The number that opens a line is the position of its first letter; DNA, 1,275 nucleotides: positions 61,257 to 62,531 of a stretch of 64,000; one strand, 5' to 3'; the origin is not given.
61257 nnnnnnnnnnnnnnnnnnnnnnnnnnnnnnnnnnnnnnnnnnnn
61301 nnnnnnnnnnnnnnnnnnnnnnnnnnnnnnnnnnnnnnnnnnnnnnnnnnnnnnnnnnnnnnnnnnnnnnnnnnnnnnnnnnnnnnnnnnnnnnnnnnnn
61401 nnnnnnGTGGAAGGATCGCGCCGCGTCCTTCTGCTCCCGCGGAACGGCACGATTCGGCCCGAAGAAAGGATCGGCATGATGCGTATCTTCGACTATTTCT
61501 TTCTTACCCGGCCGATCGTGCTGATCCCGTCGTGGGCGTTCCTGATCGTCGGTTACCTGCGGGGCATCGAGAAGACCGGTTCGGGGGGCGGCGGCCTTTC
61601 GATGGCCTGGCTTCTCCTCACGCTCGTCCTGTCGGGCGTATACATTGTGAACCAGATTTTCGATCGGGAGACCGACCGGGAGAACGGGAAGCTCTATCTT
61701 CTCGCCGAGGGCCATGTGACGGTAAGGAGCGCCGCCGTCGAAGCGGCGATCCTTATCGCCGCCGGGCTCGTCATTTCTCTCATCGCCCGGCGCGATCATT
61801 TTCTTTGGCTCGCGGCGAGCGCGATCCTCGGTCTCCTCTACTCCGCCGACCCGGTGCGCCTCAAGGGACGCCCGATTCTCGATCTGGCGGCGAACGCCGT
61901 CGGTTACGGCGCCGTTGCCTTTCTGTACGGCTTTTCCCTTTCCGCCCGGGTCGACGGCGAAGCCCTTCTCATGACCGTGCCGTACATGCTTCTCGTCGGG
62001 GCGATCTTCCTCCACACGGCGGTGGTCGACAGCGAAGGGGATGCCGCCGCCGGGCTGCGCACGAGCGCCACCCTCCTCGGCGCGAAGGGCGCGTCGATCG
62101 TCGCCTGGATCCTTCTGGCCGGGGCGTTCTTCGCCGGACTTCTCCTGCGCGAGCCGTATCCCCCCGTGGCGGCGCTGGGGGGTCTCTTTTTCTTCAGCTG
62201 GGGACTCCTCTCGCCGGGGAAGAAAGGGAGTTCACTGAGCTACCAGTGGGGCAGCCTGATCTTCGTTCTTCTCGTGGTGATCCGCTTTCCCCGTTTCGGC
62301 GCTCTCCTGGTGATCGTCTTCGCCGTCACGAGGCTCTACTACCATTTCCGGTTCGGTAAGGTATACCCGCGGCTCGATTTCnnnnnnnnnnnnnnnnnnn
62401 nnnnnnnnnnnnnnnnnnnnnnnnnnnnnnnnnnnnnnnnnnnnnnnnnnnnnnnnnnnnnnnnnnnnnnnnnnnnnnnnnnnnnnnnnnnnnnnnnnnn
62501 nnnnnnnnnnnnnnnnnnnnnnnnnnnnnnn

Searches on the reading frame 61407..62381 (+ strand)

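Call 42: search_protein_families(library=pfam, proteins=[window:61407-62381:+], max_evalue=0.01)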
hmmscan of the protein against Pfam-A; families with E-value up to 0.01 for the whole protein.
window:61407-62381:+ (325 aa): 1 family
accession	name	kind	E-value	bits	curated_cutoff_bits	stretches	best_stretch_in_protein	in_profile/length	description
PF01040.23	UbiA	-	3.5e-26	92.5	34.2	1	63-263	21-225/250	UbiA prenyltransferase family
